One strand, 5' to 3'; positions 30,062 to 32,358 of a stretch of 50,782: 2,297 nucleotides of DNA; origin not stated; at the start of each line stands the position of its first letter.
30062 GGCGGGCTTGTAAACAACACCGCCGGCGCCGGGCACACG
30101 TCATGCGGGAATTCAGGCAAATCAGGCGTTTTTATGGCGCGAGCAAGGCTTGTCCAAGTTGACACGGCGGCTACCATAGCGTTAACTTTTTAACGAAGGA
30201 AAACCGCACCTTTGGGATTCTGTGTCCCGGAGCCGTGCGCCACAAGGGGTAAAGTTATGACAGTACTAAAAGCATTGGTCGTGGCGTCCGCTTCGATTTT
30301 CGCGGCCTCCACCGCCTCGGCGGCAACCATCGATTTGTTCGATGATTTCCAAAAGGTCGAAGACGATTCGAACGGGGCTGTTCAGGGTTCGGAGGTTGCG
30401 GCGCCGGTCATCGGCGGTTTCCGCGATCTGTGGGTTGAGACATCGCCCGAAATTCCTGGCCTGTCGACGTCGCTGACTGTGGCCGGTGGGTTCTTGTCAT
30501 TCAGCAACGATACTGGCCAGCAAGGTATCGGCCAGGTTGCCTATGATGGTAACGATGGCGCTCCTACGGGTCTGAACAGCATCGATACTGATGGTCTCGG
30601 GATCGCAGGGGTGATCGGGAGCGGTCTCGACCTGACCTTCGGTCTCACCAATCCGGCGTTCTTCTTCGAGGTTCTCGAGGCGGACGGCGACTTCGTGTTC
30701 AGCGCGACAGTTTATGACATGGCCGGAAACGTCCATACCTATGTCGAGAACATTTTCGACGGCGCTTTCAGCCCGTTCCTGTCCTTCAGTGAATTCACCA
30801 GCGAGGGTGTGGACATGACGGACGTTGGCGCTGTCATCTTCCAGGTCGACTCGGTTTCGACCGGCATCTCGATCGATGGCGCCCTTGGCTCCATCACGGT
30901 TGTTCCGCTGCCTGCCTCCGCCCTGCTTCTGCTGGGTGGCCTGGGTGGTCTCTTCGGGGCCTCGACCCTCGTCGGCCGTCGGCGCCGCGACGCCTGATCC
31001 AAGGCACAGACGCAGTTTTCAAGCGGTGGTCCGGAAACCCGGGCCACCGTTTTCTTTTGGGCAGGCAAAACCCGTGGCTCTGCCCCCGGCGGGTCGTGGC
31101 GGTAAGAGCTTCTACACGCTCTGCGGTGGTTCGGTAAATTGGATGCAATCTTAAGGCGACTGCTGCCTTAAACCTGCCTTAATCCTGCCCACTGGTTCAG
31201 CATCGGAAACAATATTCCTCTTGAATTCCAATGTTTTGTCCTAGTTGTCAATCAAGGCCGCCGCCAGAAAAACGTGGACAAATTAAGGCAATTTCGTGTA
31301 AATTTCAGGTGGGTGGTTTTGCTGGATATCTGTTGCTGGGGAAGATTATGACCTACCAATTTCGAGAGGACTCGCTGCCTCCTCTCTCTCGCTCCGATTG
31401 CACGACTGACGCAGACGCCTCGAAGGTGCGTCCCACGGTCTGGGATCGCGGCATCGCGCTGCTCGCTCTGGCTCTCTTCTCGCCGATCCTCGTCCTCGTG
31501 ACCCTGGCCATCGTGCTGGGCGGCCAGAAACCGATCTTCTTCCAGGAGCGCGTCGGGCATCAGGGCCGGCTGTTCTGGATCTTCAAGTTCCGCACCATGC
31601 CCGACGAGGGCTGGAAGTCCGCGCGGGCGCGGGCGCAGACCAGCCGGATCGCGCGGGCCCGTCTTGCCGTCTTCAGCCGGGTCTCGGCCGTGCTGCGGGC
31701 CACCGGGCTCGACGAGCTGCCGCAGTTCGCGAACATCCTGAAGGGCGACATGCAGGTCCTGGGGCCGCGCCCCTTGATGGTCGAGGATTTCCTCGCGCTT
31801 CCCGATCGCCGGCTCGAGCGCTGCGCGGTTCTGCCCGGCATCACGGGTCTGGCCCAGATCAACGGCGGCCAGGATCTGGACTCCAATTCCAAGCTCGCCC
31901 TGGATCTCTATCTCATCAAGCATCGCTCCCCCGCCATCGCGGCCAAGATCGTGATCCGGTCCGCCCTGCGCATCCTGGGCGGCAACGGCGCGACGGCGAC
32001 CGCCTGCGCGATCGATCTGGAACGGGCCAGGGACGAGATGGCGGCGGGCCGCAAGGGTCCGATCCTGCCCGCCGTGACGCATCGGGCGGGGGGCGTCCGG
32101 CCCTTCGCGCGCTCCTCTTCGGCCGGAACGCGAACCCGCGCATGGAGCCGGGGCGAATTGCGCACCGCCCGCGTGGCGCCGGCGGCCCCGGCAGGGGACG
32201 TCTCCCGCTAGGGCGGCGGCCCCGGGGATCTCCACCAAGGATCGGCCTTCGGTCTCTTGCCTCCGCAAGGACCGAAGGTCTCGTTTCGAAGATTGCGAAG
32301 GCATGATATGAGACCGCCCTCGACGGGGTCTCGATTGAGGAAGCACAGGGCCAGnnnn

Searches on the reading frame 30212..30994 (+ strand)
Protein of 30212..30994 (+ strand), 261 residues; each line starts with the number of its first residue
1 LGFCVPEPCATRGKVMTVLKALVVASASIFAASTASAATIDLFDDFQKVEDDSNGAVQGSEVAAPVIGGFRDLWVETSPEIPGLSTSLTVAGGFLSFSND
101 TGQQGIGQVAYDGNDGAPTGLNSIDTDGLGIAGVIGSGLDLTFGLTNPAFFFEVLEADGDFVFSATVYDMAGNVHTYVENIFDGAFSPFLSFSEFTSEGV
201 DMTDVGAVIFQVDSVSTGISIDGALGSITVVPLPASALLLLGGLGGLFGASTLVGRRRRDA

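Call 20: search_protein_families(library=pfam, proteins=[window:30212-30994:+], max_evalue=0.001)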
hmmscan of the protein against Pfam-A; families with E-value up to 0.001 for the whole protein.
window:30212-30994:+ (261 aa): 0 families

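Call 24: search_protein_families(library=ncbifam, proteins=[window:30212-30994:+], max_evalue=0.00001)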
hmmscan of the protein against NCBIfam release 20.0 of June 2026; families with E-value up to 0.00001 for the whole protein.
window:30212-30994:+ (261 aa): 0 families

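Call 55: find_homologous_proteins(query=window:30257-30994:+, max_evalue=0.001)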
Query window:30257-30994:+ (246 aa): 98 proteins with E <= 0.001 among 7515 candidates.
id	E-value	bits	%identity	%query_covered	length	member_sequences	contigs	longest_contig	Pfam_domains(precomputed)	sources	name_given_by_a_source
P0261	1.0e-148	511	100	100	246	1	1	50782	-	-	-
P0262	3.3e-79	284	62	100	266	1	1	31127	-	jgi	jgi:hypothetical protein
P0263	5.6e-75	270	59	100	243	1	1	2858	-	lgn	-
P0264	1.5e-72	262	66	82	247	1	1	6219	-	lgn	-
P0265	3.2e-72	261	59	85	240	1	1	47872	-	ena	-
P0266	8.9e-70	253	60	100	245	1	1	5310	-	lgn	-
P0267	2.2e-67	245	59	77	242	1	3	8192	-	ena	-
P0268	1.2e-65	239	58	99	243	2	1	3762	-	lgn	-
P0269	1.8e-65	239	55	88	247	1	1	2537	-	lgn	-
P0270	3.8e-63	231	55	99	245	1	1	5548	-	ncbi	-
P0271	3.5e-39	153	46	83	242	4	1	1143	-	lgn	-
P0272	1.4e-37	147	44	84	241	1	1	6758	-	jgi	jgi:hypothetical protein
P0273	1.0e-35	141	43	98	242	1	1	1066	-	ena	-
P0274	1.5e-34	137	41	80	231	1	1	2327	-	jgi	jgi:hypothetical protein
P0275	2.6e-34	137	44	90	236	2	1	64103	-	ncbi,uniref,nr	ncbi:VPLPA-CTERM sorting domain-containing protein [Rhodovulum sp. P5]|uniref:VPLPA-CTERM sorting do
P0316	6.5e-21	93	38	97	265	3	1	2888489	-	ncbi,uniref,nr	ncbi:VPLPA-CTERM sorting domain-containing protein [Roseovarius sp. A21]|uniref:VPLPA-CTERM sorting 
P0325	4.6e-19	87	39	91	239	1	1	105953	-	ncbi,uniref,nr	ncbi:VPLPA-CTERM sorting domain-containing protein [Rhodovulum marinum]|uniref:Putative secreted pro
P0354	5.6e-9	54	30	73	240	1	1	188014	-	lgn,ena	-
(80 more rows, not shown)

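Call 60: find_encoding_contigs(protein=P0316, flank=6000, max_places=1)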
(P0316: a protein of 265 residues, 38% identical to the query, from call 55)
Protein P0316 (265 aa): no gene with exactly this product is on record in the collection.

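Call 61: find_encoding_contigs(protein=P0325, flank=6000, max_places=1)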
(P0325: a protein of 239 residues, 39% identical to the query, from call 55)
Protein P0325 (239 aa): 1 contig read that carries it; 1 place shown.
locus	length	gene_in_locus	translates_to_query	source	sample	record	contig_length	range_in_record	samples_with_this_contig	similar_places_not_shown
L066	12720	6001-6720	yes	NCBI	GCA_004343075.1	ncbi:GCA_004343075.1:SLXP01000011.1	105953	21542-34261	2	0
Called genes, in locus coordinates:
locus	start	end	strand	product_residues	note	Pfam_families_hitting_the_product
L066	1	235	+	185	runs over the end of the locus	PF00908:dTDP_sugar_isom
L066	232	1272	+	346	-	PF00106:adh_short (faint), PF01073:3Beta_HSD, PF01370:Epimerase, PF02719:Polysacc_synt_2, PF04321:RmlD_sub_bind, PF07993:NAD_binding_4, PF16363:GDP_Man_Dehyd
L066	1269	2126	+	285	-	PF01370:Epimerase, PF04321:RmlD_sub_bind, PF16363:GDP_Man_Dehyd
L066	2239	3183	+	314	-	PF00685:Sulfotransfer_1, PF13469:Sulfotransfer_3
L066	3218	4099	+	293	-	PF00483:NTP_transferase, PF12804:NTP_transf_3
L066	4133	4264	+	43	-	-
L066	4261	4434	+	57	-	-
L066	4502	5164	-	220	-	PF21926:FeeM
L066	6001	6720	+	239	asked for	-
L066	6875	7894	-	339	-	PF00589:Phage_integrase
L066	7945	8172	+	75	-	PF02604:PhdYeFM_antitox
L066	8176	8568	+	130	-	PF01850:PIN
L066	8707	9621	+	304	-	PF07183:DUF1403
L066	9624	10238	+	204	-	PF04079:SMC_ScpB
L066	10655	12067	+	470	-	PF00483:NTP_transferase, PF22640:ManC_GMP_beta-helix, PF01050:MannoseP_isomer, PF07883:Cupin_2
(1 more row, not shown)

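Call 62: find_encoding_contigs(protein=P0354, flank=6000, max_places=1)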
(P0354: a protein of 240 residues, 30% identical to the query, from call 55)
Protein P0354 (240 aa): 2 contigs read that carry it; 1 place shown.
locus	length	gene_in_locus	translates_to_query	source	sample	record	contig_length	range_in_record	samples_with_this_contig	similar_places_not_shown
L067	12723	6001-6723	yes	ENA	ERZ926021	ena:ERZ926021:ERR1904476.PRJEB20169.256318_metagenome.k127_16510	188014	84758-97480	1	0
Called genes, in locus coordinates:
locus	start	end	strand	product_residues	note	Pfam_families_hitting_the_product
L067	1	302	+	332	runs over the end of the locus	PF06089:Asparaginase_II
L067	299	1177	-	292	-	PF00702:Hydrolase, PF12710:HAD, PF08282:Hydrolase_3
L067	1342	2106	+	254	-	PF03372:Exo_endo_phos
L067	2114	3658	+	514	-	PF13091:PLDc_2, PF00614:PLDc (faint), PF13091:PLDc_2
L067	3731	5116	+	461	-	PF06751:EutB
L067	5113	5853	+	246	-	PF05985:EutC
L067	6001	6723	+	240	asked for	-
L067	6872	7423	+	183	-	PF03729:DUF308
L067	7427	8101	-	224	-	PF00005:ABC_tran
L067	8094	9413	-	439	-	PF12704:MacB_PCD, PF02687:FtsX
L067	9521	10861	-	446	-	PF00587:tRNA-synt_2b, PF03129:HGTP_anticodon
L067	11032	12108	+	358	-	PF01594:AI-2E_transport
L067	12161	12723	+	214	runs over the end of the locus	PF22688:Hda_lid (weak)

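Call 67: predict_structure(alignment_id=A3)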
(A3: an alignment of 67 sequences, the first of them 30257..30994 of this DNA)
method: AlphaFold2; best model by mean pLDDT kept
length: 246 residues; sequences in the alignment: 67
mean_pLDDT: 87.1   pTM: 0.80
mean pLDDT of the five models: 87.1, 86.6, 86.0, 85.8, 85.8
residues with pLDDT >= 90: 177; 70-90: 22; 50-70: 42; < 50: 5
segments of 3 or more residues with pLDDT < 50: none
pLDDT, mean of each block of 10 residues (from residue 1): 52 54 94 96 96 96 95 98 97 96 89 83 92 95 95 98 93 96 98 97 95 90 57 55 56
secondary structure, 60 per line:
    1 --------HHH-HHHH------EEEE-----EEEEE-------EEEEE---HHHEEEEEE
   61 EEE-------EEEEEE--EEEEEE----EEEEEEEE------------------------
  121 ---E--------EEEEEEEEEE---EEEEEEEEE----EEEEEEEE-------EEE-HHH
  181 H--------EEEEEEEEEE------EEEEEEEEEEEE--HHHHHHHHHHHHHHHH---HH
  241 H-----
elements in order: H13-16 E23-26 E32-36 E44-48 E55-63 E71-76 E79-84 E89-96 E133-142 E146-154 E159-166 E174-176 H178-181 E190-199 E206-217 H220-235

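Call 70: fold_search(model_id=the predicted structure, library=pdb)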
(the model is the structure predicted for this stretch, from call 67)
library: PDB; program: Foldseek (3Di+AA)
matches with E <= 10: 1238; with E <= 0.001: 29
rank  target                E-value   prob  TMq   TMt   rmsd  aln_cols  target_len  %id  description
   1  6r31_A                2.4e-05  1.00  0.29  0.38  12.1       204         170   12  Family 11 Carbohydrate-Binding Module from Clostridium thermocellum in complex with beta-1,3-1,4-mixed-linked tetrasac (released 2020-02-05)
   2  6r3m_A                2.8e-05  1.00  0.26  0.34  12.8       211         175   12  Family 11 Carbohydrate-Binding Module from Clostridium thermocellum in complex with beta-1,3-1,4-mixed-linked tetrasac (released 2020-02-05)
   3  9cyn_A                3.1e-05  1.00  0.41  0.45  10.6       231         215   10  Flagellar filament sheath protein FlaA1 (released 2026-03-18)
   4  9cyn_B                4.3e-05  1.00  0.38  0.43  10.7       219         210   11  Flagellar filament sheath protein FlaA1 (released 2026-03-18)
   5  8qpg_TA               4.8e-05  1.00  0.30  0.20   9.7       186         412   14  Turret of Haloferax tailed virus 1 (released 2024-10-09)
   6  7zsz_B                9.8e-05  1.00  0.37  0.44   6.7       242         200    9  Crystal structure of the GH11 domain of a multidomain xylanase from the hindgut metagenome of Trinervitermes trinervoi (released 2022-06-29)
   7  2c24_A                1.1e-04  1.00  0.32  0.42  11.7       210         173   14  FAMILY 30 CARBOHYDRATE-BINDING MODULE OF CELLULOSOMAL CELLULASE CEL9D- CEL44B OF CLOSTRIDIUM THERMOCELLUM (released 2005-11-22)
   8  1wzx_A                1.2e-04  1.00  0.36  0.47   9.9       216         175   14  Crystal Structure of Family 30 Carbohydrate Binding Module. (released 2005-03-22)
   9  1wzx_B                1.2e-04  1.00  0.31  0.40  11.5       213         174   15  Crystal Structure of Family 30 Carbohydrate Binding Module. (released 2005-03-22)
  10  2c24_B                1.9e-04  1.00  0.34  0.45   9.5       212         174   14  FAMILY 30 CARBOHYDRATE-BINDING MODULE OF CELLULOSOMAL CELLULASE CEL9D- CEL44B OF CLOSTRIDIUM THERMOCELLUM (released 2005-11-22)
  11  1wmx_B                2.1e-04  1.00  0.33  0.40  10.0       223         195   13  Crystal Structure of Family 30 Carbohydrate Binding Module (released 2004-08-03)
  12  6sdu_A                2.2e-04  1.00  0.41  0.45   6.0       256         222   10  Xyloglucanase domain of NopAA, a type three effector from Sinorhizobium fredii in complex with cellobiose (released 2020-07-08)
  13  2xom_A                2.4e-04  1.00  0.27  0.41   8.7       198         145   10  Atomic resolution structure of TmCBM61 in complex with beta-1,4- galactotriose (released 2010-09-08)
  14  9cyn_C                2.9e-04  1.00  0.39  0.43  10.6       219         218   11  Flagellar filament sheath protein FlaA1 (released 2026-03-18)
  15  4bq2_B                3.1e-04  1.00  0.36  0.14  11.1       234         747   11  Structural analysis of an exo-beta-agarase (released 2013-08-14)
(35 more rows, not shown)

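Call 74: search_dna_similar(query=window:30257-30994:+, collection=plasmids, mode=protein, max_rows=40, max_evalue=1e-8)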
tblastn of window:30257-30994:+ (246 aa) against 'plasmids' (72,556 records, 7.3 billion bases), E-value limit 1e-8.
Records with a match: 3; places in all: 3; records where one place covers at least 80% of the query: 0.
Best place of each record, by identity: <60% 3.
By first word of the organism name: Rhodovulum 1; Palleronia 1; Haematobacter 1.
By predicted mobility (MOB-suite, as given by PLSDB): non-mobilizable 3.
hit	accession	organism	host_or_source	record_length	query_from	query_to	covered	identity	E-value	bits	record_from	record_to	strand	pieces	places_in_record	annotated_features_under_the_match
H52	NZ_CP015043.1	Rhodovulum sp. P5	cell culture,shallow-sea hydrothermal ...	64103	32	221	77%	46.2%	3e-26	113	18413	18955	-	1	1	VPLPA-CTERM sorting domain-containing protein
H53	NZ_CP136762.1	Palleronia sp. LCG004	cell culture,Intertidal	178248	26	221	80%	39.1%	9e-21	98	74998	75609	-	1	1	VPLPA-CTERM sorting domain-containing protein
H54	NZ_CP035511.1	Haematobacter massiliensis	single cell,human skin swab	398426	26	215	77%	35.7%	9e-13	74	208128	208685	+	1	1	VPLPA-CTERM sorting domain-containing protein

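Call 75: get_annotated_region(hit=H53, flank=8000)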
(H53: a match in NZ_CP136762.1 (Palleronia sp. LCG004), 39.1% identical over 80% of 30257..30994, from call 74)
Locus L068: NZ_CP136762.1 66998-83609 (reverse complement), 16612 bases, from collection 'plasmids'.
description: Palleronia sp. LCG004 plasmid unnamed3, complete sequence
organism: Palleronia sp. LCG004 (NCBI taxid 3079304)
taxonomy: Bacteria; Pseudomonadota; Alphaproteobacteria; Rhodobacterales; Roseobacteraceae; Palleronia; Palleronia sp. LCG004
host: -; source: cell culture,Intertidal; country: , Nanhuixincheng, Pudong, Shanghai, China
typing (MOB-suite, as given by PLSDB): non-mobilizable
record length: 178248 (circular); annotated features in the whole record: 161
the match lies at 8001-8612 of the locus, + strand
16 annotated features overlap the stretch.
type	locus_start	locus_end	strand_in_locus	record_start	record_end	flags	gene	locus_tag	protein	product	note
CDS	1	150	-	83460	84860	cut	-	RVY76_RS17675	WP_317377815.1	FAD-binding oxidoreductase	-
CDS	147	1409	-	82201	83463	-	-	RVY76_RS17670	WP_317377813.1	cytosine deaminase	-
CDS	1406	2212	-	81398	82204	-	-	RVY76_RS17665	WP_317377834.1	ABC transporter permease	-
CDS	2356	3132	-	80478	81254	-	-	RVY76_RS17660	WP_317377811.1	ABC transporter ATP-binding protein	-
CDS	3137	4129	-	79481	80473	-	-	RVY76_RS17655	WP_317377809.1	ABC transporter substrate-binding protein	-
CDS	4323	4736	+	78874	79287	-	-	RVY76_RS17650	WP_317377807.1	RidA family protein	-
CDS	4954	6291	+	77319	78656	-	-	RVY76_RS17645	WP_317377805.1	mechanosensitive ion channel domain-containing protein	GO:0055085 - transmembrane transport [Evidence IEA]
CDS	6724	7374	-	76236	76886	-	-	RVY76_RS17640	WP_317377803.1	hypothetical protein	-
CDS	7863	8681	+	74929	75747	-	-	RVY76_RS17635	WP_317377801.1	VPLPA-CTERM sorting domain-containing protein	-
CDS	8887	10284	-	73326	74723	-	-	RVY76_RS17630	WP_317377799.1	M81 family metallopeptidase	-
CDS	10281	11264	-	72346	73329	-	-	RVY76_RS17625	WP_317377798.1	membrane dipeptidase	GO:0006508 - proteolysis [Evidence IEA]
CDS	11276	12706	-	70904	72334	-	-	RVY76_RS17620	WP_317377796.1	NAD(P)/FAD-dependent oxidoreductase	-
CDS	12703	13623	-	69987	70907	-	-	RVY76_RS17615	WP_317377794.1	LysR family transcriptional regulator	GO:0006355 - regulation of DNA-templated transcription [Evidence IEA]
CDS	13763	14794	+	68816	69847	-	-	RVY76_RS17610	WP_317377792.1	TRAP transporter substrate-binding protein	-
CDS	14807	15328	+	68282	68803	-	-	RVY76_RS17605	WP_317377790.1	TRAP transporter small permease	GO:0015740 - C4-dicarboxylate transport [Evidence IEA]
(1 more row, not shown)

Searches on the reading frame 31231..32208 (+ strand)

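Call 16: search_protein_families(library=pfam, proteins=[window:31231-32208:+], max_evalue=0.001)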
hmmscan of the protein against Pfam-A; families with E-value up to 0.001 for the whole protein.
window:31231-32208:+ (326 aa): 1 family
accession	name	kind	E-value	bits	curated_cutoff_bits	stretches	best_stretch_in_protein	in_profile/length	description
PF02397.22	Bac_transf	-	1.5e-42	145.6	27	1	70-248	3-177/179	Bacterial sugar transferase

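Call 24: search_protein_families(library=ncbifam, proteins=[window:31231-32208:+], max_evalue=0.00001)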
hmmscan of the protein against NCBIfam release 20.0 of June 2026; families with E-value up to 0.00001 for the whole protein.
window:31231-32208:+ (326 aa): 10 families
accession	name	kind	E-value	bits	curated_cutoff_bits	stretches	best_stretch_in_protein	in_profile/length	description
TIGR03025.1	EPS_sugtrans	subfamily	4.8e-47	161.2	295.55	1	64-254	254-444/445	exopolysaccharide biosynthesis polyprenyl glycosylphosphotransferase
TIGR03023.1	WcaJ_sugtrans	equivalog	1.1e-40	140.3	410.75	1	65-254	260-452/453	undecaprenyl-phosphate glucose phosphotransferase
TIGR03013.1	EpsB_2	subfamily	1.4e-33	116.6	393.35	1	70-253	257-441/443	TIGR03013 family XrtA/PEP-CTERM system glycosyltransferase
TIGR03022.1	WbaP_sugtrans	subfamily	3.6e-33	115.5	403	1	74-254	265-455/456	undecaprenyl-phosphate galactose phosphotransferase WbaP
NF052601.1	undeca_RfbP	equivalog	6.6e-32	110.7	330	1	64-245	41-232/244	undecaprenyl-phosphate galactose phosphotransferase family protein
NF007518.0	PRK10124.1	equivalog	3.8e-24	85.2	684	1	74-242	280-451/464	undecaprenyl-phosphate glucose phosphotransferase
NF041877.1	EPS_EpsZ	equivalog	9.5e-23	80.5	800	1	76-254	274-458/459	exopolysaccharide biosynthesis polyisoprenyl-phosphate hexose-1-phosphate transferase EpsZ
NF050817.1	PolSacchBiosHfsE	equivalog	6.4e-21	74.6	750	1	72-230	276-441/467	polysaccharide biosynthesis protein HfsE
NF011751.0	PRK15204.1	equivalog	2.5e-20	72.5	907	1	59-250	271-471/476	undecaprenyl-phosphate galactose phosphotransferase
NF045514.1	glycotran_HepC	equivalog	1.7e-19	70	140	1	69-188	118-218/220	heterocyst development glycosyltransferase HepC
